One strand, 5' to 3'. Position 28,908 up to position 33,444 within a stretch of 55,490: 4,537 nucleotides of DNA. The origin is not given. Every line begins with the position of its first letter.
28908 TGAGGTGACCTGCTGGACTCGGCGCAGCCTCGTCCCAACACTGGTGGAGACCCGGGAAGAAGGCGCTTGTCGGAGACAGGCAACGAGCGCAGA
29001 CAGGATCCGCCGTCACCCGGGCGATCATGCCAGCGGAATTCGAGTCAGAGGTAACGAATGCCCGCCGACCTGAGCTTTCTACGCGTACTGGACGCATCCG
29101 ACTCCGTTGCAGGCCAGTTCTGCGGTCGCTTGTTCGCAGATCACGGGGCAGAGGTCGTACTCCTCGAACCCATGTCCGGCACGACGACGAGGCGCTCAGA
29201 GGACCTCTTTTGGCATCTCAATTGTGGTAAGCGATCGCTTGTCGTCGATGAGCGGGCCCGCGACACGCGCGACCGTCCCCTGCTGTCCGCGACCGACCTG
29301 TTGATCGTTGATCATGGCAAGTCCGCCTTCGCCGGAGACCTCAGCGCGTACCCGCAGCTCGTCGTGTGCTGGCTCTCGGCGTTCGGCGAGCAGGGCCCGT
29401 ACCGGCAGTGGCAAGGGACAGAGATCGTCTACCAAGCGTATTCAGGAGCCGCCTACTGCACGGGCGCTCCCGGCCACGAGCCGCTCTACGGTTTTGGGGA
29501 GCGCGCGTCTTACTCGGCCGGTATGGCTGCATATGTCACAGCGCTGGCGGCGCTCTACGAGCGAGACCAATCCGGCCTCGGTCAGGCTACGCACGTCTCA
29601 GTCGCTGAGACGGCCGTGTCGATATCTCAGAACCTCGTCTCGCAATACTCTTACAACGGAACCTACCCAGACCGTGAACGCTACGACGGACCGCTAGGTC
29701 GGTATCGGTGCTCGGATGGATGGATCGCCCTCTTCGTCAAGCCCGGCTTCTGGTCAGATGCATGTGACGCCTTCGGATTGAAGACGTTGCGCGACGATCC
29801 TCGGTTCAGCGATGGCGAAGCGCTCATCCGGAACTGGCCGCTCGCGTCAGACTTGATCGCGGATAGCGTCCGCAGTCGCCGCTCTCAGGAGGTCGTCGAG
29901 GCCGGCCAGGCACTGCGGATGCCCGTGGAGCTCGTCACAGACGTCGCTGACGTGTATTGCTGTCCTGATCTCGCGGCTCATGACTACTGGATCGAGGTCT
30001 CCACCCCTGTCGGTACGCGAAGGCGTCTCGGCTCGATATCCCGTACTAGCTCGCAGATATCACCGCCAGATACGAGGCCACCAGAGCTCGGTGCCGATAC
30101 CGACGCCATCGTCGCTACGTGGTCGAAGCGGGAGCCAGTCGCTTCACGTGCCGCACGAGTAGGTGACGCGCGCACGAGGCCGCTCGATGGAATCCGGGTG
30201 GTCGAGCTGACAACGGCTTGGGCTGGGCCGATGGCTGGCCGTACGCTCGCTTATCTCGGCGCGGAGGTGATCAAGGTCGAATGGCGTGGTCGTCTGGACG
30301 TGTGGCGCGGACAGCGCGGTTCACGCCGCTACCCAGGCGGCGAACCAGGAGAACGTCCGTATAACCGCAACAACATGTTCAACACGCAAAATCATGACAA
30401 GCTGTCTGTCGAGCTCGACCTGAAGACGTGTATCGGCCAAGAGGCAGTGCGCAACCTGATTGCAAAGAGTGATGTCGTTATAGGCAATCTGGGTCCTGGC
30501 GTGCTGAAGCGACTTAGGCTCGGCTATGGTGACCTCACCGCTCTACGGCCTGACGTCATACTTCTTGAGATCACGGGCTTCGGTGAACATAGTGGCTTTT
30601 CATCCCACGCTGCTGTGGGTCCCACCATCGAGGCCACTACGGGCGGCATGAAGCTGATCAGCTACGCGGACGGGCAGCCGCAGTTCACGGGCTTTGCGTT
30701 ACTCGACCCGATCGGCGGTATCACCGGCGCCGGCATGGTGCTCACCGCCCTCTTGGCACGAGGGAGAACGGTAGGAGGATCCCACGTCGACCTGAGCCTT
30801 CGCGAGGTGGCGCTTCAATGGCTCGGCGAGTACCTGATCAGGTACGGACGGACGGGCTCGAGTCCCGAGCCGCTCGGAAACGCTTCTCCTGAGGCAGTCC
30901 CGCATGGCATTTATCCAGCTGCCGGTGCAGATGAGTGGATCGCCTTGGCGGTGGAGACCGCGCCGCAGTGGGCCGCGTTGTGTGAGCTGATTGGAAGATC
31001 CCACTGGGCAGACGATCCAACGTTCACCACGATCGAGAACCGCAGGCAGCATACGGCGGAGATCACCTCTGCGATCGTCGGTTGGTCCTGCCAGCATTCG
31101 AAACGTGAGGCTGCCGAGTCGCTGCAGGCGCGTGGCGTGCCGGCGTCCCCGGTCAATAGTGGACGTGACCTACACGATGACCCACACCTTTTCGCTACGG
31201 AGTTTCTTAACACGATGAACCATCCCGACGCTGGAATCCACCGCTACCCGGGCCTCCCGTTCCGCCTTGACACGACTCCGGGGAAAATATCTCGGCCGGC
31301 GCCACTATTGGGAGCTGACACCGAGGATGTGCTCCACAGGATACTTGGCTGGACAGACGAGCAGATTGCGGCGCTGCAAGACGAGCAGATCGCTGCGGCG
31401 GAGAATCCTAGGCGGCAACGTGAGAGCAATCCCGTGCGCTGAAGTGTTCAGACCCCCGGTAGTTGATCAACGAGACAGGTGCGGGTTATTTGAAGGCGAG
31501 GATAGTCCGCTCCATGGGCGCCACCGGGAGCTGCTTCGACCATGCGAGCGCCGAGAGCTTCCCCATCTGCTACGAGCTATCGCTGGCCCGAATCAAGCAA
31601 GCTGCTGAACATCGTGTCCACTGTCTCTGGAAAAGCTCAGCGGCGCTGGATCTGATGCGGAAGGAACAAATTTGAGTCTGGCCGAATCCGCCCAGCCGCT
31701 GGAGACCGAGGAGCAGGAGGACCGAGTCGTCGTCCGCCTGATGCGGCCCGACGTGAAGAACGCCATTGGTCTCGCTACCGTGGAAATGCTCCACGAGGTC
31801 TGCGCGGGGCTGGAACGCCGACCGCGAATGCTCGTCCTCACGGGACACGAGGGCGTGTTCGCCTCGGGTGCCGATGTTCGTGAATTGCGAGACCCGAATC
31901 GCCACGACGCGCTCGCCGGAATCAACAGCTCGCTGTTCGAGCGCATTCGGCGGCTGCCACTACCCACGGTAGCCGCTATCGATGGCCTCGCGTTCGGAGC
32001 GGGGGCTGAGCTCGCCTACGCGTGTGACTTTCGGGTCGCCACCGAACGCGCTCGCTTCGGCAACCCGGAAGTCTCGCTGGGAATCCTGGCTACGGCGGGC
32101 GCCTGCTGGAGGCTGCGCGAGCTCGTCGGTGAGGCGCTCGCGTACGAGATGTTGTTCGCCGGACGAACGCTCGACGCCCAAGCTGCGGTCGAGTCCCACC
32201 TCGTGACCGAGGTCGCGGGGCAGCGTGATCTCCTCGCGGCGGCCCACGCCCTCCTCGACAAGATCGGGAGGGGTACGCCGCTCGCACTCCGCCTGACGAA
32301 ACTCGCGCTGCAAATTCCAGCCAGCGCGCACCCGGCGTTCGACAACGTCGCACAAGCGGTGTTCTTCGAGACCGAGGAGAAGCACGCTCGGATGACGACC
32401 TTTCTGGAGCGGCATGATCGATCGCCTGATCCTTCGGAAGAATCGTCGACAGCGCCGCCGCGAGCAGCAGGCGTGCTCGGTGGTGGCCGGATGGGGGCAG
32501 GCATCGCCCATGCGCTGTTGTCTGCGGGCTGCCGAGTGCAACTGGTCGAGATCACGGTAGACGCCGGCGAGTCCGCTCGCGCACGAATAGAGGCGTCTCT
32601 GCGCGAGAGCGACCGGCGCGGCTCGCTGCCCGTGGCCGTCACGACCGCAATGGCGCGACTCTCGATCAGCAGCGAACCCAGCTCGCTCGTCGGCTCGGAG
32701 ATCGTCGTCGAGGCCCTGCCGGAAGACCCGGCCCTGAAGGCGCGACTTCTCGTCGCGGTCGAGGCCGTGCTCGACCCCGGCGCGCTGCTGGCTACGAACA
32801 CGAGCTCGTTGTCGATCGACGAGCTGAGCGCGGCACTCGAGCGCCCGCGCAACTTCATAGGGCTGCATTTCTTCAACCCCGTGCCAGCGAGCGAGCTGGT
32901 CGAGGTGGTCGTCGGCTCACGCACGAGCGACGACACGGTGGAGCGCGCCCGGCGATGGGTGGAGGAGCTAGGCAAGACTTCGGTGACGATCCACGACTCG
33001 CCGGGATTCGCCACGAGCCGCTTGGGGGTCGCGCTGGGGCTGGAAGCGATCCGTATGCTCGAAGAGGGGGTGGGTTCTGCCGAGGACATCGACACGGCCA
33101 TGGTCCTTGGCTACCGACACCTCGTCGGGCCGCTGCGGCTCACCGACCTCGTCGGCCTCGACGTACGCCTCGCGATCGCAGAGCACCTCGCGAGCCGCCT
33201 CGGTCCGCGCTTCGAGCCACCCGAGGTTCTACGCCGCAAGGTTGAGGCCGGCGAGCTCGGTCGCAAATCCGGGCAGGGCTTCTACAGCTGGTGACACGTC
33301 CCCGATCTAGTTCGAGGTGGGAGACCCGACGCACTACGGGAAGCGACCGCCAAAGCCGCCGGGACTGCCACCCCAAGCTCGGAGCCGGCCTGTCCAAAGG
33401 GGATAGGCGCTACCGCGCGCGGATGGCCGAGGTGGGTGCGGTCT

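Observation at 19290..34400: A ~15-kb lower-GC, single-strand catabolic island bracketed by three dead IS elements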

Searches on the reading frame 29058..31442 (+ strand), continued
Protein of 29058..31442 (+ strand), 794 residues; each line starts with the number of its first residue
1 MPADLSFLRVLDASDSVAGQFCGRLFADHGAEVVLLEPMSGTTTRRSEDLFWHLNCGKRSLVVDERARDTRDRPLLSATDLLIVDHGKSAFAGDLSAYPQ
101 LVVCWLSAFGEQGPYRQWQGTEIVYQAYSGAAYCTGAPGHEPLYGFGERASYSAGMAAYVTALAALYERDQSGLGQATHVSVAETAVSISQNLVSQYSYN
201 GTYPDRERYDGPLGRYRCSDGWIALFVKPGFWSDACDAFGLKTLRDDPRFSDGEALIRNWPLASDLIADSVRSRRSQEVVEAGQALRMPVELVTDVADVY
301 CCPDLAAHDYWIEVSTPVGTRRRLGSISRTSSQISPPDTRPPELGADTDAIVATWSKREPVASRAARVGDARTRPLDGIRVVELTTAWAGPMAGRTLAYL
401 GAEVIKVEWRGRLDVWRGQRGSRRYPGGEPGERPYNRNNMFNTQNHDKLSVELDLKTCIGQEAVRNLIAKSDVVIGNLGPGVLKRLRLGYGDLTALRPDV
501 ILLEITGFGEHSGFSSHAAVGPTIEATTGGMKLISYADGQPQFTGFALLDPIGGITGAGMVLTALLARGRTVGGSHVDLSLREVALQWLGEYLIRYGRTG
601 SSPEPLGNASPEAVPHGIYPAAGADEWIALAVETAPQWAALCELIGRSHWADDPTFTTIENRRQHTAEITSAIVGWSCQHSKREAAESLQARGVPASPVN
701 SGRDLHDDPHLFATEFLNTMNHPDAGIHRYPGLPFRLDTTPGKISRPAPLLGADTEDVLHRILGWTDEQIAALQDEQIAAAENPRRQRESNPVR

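Call 35: find_encoding_contigs(protein=P0003, flank=10000, max_places=2)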
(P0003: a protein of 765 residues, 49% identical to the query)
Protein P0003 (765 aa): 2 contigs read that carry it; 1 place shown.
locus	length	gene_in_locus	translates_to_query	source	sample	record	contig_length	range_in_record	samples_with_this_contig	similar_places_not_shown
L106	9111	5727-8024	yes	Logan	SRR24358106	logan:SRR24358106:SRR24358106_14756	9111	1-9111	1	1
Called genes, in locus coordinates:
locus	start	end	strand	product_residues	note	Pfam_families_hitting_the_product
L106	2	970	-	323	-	?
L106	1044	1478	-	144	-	PF01575:MaoC_dehydratas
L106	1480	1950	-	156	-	PF13452:FAS1_DH_region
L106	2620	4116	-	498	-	PF00083:Sugar_tr, PF07690:MFS_1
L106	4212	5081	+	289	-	PF13560:HTH_31, PF17765:MLTR_LBD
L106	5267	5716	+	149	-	PF01575:MaoC_dehydratas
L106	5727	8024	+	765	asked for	PF02515:CoA_transf_3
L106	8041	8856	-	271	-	PF09339:HTH_IclR, PF01614:IclR_C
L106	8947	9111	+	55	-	?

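Call 41: search_protein_families(library=ncbifam, max_evalue=0.00001, proteins=[window:29058-31442:+])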
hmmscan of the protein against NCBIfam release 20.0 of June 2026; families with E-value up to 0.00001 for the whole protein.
window:29058-31442:+ (794 aa): 7 families
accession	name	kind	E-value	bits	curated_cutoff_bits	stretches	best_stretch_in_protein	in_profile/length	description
NF052585.1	SucGlutTfsCaiB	equivalog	2.4e-86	289.8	750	2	371-761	3-387/394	succinate--glutarate CoA-transferase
NF003809.0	PRK05398.1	subfamily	1.7e-83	280.5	442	3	373-586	2-205/416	formyl-CoA transferase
TIGR03253.1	oxalate_frc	equivalog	7.4e-81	272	504.2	3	374-586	2-204/416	formyl-CoA transferase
NF041294.1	Scnl_mescCoAtase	equivalog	9.2e-71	239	700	2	376-759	4-380/381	succinyl-CoA:mesaconate CoA-transferase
NF008511.0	PRK11430.1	equivalog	1.8e-51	175.4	522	2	374-703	8-324/381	CoA:oxalate CoA-transferase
NF002914.1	PRK03525.1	equivalog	4.5e-45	154.3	413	2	375-779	9-397/400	L-carnitine CoA-transferase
TIGR04253.1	mesacon_CoA_iso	equivalog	1.2e-22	80.5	725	2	376-592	3-205/403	2-methylfumaryl-CoA isomerase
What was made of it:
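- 29058..31442 (+): Two-domain family-III (CaiB/BaiF) CoA-transferase of 794 aa. It has the lowest GC3 in the block (0.69). The nearest NCBIfam models are dicarboxylate and formyl-CoA transferases, all below cutoff (call 41).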

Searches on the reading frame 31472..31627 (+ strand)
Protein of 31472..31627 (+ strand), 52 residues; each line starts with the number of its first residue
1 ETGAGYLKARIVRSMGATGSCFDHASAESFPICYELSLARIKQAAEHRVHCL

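Call 24: search_dna_similar(query=window:31472-31627:+, collection=plasmids, mode=protein, max_evalue=0.1, max_rows=10)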
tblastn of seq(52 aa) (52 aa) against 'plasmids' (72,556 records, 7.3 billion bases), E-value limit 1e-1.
Records with a match: 3; places in all: 3; records where one place covers at least 80% of the query: 0.
Best place of each record, by identity: <60% 3.
By first word of the organism name: Streptomyces 3.
By predicted mobility (MOB-suite, as given by PLSDB): mobilizable 3.
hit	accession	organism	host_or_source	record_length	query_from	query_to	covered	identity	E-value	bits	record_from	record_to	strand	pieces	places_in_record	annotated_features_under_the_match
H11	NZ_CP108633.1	Streptomyces sp. NBC_01136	-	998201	1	30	58%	54.3%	5e-2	36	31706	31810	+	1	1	IS3 family transposase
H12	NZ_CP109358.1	Streptomyces sp. NBC_01562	-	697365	1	30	58%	54.3%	6e-2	36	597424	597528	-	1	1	IS3 family transposase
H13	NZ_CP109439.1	Streptomyces sp. NBC_01483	-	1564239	1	30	58%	54.3%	7e-2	36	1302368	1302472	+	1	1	none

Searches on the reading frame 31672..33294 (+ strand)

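Call 4: search_protein_families(library=pfam, proteins=[window:31672-33294:+])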
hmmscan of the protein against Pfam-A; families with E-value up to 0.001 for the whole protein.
window:31672-33294:+ (540 aa): 4 families
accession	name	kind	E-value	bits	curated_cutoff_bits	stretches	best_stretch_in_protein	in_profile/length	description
PF02737.24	3HCDH_N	-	1.5e-50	172.1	22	1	266-442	2-179/180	3-hydroxyacyl-CoA dehydrogenase, NAD binding domain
PF00378.25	ECH_1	-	1.2e-39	136.7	27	1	19-249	7-245/251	Enoyl-CoA hydratase/isomerase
PF00725.27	3HCDH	-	1.5e-26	93.2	22.1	1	445-540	1-97/97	3-hydroxyacyl-CoA dehydrogenase, C-terminal domain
PF16113.10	ECH_2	-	5.5e-23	82.4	27.2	1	20-196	3-186/335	Enoyl-CoA hydratase/isomerase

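Call 41: search_protein_families(library=ncbifam, max_evalue=0.00001, proteins=[window:31672-33294:+])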
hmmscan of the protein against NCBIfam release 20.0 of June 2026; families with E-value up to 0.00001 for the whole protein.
window:31672-33294:+ (540 aa): 82 families (the best 25 are shown)
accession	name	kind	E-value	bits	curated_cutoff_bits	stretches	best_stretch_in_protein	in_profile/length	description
NF008727.0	PRK11730.1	equivalog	3.1e-82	277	870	2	255-540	305-592/717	fatty acid oxidation complex subunit alpha FadB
NF008363.0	PRK11154.1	equivalog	1.1e-81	275.1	869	2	234-539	280-585/708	fatty acid oxidation complex subunit alpha FadJ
NF006722.0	PRK09260.1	equivalog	1.2e-75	254.4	429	1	268-539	7-280/289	3-hydroxyacyl-CoA dehydrogenase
NF005875.0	PRK07819.1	subfamily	2.4e-74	250.4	319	1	266-540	8-286/287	3-hydroxybutyryl-CoA dehydrogenase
NF004474.0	PRK05808.1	subfamily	1e-72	244.8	408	1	267-539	7-281/283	3-hydroxybutyryl-CoA dehydrogenase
NF006124.0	PRK08268.1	subfamily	1.2e-72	245.5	508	1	265-540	9-287/507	3-hydroxyacyl-CoA dehydrogenase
TIGR02440.1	FadJ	equivalog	3.6e-69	233.8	968.45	2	238-539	279-580/699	fatty acid oxidation complex subunit alpha FadJ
TIGR02441.1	fa_ox_alpha_mit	equivalog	3.3e-68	230.4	964.65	2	264-538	336-611/737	fatty acid oxidation complex subunit alpha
NF005715.0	PRK07530.1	equivalog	5e-66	223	420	1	265-539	6-282/292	3-hydroxybutyryl-CoA dehydrogenase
TIGR02437.1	FadB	equivalog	1.7e-64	218.4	933.55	2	262-539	312-591/714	fatty acid oxidation complex subunit alpha FadB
TIGR02279.1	PaaC-3OHAcCoADH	equivalog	2.8e-54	184.8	669.4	1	267-540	9-285/503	3-hydroxyacyl-CoA dehydrogenase PaaH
NF004699.0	PRK06035.1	equivalog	1.8e-50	171.7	500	1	265-533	5-278/294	3-hydroxyacyl-CoA dehydrogenase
NF006125.0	PRK08269.1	equivalog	3.6e-48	164.3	427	1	266-539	8-295/334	3-hydroxybutyryl-CoA dehydrogenase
NF052272.1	Staph_FadB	exception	1.1e-45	156.2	999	1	265-538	5-286/752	3-hydroxyacyl-CoA dehydrogenase/crotonase FadB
NF042925.1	FHMPC_DH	equivalog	2.8e-45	155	500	1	266-539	3-279/304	5-formyl-3-hydroxy-2-methylpyridine 4-carboxylate 5-dehydrogenase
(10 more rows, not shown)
